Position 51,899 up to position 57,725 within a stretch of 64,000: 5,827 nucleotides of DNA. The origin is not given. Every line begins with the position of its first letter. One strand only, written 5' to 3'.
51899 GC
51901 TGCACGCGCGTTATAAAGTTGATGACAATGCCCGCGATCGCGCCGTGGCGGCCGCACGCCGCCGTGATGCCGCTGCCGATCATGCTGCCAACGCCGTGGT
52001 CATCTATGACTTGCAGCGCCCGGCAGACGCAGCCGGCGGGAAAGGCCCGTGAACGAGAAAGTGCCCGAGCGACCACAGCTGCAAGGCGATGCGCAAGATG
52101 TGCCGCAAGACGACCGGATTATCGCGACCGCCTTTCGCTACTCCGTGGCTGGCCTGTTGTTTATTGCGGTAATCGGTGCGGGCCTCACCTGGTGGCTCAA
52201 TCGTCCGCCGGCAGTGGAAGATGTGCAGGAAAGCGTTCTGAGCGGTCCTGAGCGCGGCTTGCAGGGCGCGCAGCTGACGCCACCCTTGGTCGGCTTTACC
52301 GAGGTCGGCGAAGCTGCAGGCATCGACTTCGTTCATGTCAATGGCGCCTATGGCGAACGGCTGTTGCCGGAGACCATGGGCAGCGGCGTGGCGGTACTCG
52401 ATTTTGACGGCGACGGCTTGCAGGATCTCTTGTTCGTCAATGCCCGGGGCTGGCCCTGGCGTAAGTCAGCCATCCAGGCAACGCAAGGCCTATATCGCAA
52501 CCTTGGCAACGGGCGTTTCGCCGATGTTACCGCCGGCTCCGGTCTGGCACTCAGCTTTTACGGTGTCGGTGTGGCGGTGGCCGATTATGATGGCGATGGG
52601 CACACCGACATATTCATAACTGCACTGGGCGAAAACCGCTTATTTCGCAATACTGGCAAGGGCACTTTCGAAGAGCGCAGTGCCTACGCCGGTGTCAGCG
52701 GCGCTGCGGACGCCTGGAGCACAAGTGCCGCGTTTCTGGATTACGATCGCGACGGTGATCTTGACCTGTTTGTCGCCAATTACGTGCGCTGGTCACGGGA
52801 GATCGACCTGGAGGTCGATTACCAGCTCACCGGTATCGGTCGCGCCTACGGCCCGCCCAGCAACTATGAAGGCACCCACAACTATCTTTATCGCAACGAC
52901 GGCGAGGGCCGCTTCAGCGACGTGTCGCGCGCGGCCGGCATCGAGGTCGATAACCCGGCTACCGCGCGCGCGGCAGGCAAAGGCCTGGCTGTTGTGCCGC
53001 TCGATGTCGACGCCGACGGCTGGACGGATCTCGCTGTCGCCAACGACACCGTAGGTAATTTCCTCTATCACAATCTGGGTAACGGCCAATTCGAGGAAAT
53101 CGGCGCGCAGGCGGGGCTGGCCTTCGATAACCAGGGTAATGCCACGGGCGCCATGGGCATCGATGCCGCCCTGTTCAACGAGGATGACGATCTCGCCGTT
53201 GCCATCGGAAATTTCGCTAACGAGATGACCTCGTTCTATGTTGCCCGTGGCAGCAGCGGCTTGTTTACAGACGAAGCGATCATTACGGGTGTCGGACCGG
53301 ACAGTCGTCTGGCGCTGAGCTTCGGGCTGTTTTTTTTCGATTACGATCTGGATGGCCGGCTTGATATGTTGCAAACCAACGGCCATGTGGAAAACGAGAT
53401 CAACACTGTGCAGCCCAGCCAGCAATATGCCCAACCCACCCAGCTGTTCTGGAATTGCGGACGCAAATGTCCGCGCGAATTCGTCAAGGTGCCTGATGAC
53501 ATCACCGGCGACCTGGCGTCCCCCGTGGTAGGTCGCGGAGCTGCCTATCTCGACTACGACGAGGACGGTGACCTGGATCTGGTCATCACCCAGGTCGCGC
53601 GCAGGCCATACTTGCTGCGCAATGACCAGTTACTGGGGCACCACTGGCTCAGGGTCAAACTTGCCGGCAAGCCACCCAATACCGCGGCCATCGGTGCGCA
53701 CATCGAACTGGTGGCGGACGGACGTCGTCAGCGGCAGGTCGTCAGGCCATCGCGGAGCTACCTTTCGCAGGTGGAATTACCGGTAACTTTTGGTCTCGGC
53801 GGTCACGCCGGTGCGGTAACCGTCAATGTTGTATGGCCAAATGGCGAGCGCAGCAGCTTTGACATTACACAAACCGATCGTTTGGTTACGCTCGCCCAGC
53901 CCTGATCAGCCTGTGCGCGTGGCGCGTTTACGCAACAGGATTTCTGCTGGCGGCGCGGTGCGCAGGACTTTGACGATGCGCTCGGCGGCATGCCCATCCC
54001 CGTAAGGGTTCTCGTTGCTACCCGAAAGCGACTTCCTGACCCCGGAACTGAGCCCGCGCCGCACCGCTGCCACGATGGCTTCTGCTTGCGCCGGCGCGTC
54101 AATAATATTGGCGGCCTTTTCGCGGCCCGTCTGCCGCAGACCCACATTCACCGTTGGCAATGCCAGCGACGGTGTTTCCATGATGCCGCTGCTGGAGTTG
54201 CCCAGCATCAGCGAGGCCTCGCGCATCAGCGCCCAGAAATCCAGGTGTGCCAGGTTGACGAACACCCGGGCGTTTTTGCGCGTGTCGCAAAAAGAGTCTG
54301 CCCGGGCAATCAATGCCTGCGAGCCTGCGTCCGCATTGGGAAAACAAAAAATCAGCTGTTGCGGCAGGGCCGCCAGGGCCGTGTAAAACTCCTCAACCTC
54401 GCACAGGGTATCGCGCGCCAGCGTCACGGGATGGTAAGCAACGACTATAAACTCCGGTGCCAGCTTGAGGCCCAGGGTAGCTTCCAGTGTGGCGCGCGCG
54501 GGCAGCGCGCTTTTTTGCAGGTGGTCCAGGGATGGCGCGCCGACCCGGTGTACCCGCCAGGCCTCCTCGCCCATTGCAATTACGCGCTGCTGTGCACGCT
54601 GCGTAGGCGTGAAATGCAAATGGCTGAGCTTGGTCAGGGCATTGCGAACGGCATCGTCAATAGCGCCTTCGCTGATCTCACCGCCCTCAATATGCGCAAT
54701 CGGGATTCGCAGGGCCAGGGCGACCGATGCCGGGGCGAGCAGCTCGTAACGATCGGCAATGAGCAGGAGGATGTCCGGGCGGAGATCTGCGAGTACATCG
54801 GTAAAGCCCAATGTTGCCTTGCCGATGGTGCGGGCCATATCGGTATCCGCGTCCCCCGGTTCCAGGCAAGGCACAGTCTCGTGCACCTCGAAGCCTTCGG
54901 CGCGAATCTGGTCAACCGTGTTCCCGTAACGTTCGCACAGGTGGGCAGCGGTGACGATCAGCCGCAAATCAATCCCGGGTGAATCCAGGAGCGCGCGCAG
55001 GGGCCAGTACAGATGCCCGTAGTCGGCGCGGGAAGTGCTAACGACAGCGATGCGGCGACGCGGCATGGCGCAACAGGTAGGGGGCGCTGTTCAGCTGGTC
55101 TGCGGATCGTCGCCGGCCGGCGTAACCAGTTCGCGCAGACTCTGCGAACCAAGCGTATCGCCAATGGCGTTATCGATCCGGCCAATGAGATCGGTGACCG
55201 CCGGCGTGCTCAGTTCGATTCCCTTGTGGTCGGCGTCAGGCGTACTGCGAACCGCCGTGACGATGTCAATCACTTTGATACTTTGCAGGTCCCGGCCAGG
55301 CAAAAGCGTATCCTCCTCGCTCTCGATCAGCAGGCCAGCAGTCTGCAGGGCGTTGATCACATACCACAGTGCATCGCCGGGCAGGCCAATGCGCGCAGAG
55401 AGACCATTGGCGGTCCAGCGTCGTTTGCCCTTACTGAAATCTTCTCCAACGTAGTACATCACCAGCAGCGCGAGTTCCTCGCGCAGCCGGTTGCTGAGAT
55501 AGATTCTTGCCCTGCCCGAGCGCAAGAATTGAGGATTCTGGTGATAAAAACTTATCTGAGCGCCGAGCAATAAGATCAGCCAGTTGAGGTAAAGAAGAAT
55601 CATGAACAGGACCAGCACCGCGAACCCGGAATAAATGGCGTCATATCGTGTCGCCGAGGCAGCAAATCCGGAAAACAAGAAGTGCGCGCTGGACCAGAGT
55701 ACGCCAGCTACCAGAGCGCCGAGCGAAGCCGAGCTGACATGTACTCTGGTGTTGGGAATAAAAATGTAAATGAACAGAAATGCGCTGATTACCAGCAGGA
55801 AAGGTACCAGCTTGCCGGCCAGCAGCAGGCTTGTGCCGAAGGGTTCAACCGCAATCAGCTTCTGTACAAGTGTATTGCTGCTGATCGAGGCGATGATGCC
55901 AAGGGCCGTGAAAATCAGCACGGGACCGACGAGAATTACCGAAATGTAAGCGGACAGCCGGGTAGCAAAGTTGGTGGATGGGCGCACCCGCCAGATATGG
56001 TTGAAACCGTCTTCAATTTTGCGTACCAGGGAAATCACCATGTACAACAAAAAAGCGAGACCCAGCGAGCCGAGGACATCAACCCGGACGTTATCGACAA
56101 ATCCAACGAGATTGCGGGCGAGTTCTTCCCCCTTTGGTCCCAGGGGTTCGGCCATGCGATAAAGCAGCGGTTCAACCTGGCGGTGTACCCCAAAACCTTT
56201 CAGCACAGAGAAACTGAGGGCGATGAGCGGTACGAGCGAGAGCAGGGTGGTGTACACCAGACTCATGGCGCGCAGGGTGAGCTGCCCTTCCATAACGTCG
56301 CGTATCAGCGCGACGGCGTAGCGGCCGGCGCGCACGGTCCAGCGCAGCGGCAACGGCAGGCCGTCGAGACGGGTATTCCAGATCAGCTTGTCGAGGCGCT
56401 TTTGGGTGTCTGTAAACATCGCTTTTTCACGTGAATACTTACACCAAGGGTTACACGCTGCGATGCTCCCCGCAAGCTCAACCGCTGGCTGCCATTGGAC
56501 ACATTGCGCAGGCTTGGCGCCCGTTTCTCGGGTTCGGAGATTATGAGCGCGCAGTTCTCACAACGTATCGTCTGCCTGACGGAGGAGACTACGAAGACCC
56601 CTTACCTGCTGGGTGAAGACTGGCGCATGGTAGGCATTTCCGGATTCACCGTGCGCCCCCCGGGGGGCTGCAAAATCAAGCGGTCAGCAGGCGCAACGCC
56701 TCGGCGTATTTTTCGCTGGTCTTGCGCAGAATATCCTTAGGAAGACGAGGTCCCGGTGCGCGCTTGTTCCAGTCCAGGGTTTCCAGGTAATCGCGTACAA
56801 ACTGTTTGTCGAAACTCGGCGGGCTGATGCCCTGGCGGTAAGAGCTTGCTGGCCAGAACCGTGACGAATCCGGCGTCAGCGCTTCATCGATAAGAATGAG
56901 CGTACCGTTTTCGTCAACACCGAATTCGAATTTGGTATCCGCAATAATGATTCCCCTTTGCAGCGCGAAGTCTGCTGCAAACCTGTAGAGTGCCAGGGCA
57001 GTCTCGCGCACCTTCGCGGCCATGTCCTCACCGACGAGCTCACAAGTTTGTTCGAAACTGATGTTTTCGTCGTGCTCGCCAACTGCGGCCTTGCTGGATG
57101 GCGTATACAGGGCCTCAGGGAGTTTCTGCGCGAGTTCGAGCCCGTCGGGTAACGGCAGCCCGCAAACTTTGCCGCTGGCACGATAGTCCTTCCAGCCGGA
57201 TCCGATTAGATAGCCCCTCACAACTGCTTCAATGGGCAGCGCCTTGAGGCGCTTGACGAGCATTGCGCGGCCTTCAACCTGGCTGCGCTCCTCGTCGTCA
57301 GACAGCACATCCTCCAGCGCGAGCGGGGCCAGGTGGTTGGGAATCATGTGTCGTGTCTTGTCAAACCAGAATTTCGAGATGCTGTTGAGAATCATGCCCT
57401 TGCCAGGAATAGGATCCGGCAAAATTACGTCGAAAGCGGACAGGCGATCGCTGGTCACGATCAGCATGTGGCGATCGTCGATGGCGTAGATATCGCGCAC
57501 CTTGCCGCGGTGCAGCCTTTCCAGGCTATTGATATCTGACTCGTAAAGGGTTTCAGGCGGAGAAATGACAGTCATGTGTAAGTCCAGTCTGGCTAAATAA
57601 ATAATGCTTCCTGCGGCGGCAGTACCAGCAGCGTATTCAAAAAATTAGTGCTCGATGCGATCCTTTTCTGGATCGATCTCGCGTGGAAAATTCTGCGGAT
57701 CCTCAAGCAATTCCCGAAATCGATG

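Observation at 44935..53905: Translationally coupled operon: amidase-like hydrolase + TPR/FG-GAP lipoprotein + membrane-anchored pentaheme-TPR cytochrome + CRTAC1-type propeller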

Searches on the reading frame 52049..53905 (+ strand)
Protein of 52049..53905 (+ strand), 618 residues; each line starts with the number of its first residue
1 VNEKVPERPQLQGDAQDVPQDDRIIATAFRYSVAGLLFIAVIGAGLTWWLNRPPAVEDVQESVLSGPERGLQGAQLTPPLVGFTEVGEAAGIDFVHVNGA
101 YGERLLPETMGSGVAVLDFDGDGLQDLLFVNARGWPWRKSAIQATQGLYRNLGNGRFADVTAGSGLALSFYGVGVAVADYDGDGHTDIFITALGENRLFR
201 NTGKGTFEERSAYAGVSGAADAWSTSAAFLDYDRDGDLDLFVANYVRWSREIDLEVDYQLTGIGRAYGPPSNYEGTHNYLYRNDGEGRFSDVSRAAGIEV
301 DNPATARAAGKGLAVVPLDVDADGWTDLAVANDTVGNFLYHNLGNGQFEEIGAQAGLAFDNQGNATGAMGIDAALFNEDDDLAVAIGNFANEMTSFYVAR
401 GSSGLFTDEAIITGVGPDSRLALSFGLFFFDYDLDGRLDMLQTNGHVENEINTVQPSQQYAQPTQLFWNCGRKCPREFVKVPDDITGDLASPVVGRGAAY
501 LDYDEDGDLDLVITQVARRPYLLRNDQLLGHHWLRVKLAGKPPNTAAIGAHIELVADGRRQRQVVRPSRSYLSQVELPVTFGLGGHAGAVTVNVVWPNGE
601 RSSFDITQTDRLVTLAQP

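Call 7: search_protein_families(library=pfam, proteins=[window:52049-53905:+], max_evalue=0.01)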
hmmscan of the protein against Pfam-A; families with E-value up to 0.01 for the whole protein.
window:52049-53905:+ (618 aa): 3 families
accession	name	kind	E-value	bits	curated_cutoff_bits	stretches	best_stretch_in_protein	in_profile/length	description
PF13517.12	FG-GAP_3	-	7.6e-37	126.2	26.9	3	179-242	1-61/61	FG-GAP-like repeat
PF07593.17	UnbV_ASPIC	-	1.6e-15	57.2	23.4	1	547-613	1-67/68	ASPIC and UnbV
PF01839.29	FG-GAP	-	5.7e-15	55.3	22.1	3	172-205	2-32/37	FG-GAP repeat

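Call 8: search_protein_families(library=ncbifam, proteins=[window:52049-53905:+], max_evalue=0.01)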
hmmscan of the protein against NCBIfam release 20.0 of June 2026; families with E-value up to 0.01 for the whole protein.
window:52049-53905:+ (618 aa): 0 families

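Call 33: search_solved_structures(query=window:52049-53902:+, max_evalue=0.01)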
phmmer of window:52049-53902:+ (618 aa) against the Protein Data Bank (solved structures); distinct sequences matched with E-value up to 0.01: 14.
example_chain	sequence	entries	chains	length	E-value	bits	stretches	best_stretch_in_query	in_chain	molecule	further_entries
9etn_A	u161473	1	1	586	9.9e-17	63.7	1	305-607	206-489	Cartilage acidic protein 1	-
3fcu_A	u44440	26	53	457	0.00017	23.2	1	110-192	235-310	Integrin, alpha 2b | Integrin alpha-IIb | Integrin alphaIIB beta3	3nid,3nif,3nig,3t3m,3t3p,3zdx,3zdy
4z7n_A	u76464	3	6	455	0.00017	23.2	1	110-192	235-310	Integrin alpha-IIb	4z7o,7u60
1tye_A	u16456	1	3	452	0.00017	23.2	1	110-192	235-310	Integrin alpha-IIb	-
4z7q_A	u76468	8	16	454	0.0002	23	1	110-192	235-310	Integrin alpha-IIb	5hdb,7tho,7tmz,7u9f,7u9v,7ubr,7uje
7td8_A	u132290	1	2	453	0.0002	23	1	110-192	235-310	Integrin alpha-IIb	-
2vc2_A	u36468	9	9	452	0.0002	23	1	110-192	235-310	INTEGRIN ALPHA-IIB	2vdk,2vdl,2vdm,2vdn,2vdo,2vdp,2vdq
9e8b_A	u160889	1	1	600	0.00027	22.6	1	110-192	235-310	Integrin alpha-IIb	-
3fcs_A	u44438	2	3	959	0.001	20.7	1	110-192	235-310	Integrin, alpha 2b | Integrin alpha-IIb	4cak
6v4p_A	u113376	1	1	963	0.001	20.7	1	110-192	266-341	Integrin alpha-IIb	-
8t2u_A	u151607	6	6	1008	0.0011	20.6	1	110-192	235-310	Integrin alpha-IIb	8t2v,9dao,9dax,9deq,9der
9td2_A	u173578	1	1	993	0.0011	20.6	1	110-192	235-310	Integrin alpha-IIb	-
11yb_A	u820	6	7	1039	0.0012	20.5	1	110-192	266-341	Integrin alpha-IIb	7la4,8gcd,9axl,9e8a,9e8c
8gce_A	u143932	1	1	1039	0.0012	20.5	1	110-192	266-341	Integrin alpha-IIb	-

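Call 81: find_homologous_proteins(query=window:52049-53902:+, max_evalue=1e-20)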
Query window:52049-53902:+ (618 aa): 8000 proteins with E <= 1e-20 among 8000 candidates; the best 120 are listed.
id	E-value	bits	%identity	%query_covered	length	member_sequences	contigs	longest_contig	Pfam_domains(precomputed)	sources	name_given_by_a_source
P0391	0.0e+0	1410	100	100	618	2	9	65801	PF01839.30,PF13517.13,PF07593.19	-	-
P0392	0.0e+0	1010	74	100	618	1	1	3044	PF01839.30,PF13517.13,PF07593.19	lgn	-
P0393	4.5e-296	1001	73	97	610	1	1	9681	PF01839.30,PF13517.13,PF07593.19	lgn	-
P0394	5.7e-296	1001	74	98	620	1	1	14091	PF01839.30,PF13517.13,PF07593.19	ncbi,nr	ncbi:MAG: CRTAC1 family protein [Gammaproteobacteria bacterium]|nr:CRTAC1 family protein [Gammaprote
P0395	9.9e-294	994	73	97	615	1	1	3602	PF01839.30,PF13517.13,PF07593.19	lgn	-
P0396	2.3e-286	969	72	97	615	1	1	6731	PF01839.30,PF13517.13,PF07593.19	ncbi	-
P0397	1.8e-254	864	66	97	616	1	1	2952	PF01839.30,PF13517.13,PF07593.19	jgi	jgi:hypothetical protein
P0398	2.1e-247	841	65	97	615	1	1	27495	PF01839.30,PF13517.13,PF07593.19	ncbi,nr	ncbi:MAG TPA: CRTAC1 family protein [Gammaproteobacteria bacterium]|nr:CRTAC1 family protein [Gammap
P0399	4.3e-246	836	62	100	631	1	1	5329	PF01839.30,PF13517.13,PF07593.19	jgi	jgi:hypothetical protein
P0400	1.4e-244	831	62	98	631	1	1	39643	PF01839.30,PF13517.13,PF07593.19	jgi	jgi:hypothetical protein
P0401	1.5e-244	831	63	100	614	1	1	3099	PF01839.30,PF13517.13,PF07593.19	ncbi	-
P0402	3.0e-244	830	60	100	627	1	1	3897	PF01839.30,PF13517.13,PF07593.19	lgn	-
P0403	9.8e-244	828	61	99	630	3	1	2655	PF01839.30,PF13517.13,PF07593.19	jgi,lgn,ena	-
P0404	1.1e-243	828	64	99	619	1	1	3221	PF01839.30,PF13517.13,PF07593.19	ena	-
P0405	1.6e-243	828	63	97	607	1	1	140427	PF01839.30,PF13517.13,PF07593.19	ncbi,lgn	ncbi:CRTAC1 family protein [soil metagenome]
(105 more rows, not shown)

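Call 92: search_protein_families(library=padloc, proteins=[window:52049-53905:+], max_evalue=0.001)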
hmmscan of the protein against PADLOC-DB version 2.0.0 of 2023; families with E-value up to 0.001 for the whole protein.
window:52049-53905:+ (618 aa): 0 families

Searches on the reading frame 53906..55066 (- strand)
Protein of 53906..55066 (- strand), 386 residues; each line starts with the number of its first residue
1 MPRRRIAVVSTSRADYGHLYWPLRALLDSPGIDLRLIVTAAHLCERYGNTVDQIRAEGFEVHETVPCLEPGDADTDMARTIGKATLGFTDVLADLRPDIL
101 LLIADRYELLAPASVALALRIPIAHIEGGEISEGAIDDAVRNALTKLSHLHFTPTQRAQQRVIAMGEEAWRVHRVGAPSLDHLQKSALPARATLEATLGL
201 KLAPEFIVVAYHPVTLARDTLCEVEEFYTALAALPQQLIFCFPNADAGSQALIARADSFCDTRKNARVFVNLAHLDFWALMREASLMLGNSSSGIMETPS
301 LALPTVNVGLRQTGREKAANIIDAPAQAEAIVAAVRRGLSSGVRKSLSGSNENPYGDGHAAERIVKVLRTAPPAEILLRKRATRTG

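Call 15: search_protein_families(library=pfam, proteins=[window:53906-55066:-], max_evalue=0.00001)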
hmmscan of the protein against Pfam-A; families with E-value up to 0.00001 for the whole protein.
window:53906-55066:- (386 aa): 1 family
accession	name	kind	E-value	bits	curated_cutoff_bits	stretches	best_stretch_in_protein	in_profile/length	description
PF02350.25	Epimerase_2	-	1.8e-78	264.3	30.6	1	26-369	3-347/347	UDP-N-acetylglucosamine 2-epimerase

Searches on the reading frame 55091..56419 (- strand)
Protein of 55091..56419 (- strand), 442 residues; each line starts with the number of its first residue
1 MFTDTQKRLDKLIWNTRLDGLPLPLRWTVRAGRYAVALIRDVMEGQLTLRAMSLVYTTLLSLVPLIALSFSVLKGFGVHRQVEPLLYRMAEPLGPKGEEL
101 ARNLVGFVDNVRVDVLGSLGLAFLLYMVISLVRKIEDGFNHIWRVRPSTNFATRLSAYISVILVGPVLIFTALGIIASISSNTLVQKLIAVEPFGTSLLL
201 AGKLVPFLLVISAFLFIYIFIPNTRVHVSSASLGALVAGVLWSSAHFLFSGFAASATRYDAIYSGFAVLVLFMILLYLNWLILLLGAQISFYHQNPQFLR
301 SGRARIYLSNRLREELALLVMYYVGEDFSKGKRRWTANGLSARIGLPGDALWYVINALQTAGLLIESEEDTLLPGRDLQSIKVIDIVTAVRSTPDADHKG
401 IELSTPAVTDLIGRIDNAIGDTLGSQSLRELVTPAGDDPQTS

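Call 15: search_protein_families(library=pfam, proteins=[window:55091-56419:-], max_evalue=0.00001)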
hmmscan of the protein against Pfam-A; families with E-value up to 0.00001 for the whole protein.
window:55091-56419:- (442 aa): 1 family
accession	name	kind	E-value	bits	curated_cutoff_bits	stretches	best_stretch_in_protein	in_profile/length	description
PF03631.20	Virul_fac_BrkB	-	1.7e-48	166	33.7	1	44-295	2-257/259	Virulence factor BrkB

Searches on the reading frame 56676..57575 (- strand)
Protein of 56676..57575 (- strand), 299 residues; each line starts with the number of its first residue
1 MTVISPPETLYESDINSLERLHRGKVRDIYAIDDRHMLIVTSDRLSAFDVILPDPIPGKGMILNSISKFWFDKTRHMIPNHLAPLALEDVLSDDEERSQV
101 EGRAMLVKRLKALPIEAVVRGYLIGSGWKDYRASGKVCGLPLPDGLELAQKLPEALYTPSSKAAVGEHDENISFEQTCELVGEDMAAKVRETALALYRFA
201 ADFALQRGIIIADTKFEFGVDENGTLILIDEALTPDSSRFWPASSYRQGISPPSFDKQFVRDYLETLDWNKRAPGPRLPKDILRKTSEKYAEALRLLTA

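Call 15: search_protein_families(library=pfam, proteins=[window:56676-57575:-], max_evalue=0.00001)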
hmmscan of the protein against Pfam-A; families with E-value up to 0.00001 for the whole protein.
window:56676-57575:- (299 aa): 1 family
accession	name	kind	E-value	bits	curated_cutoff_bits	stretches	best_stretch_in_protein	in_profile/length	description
PF01259.24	SAICAR_synt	-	1.3e-75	254.6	20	1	21-272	2-229/233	SAICAR synthetase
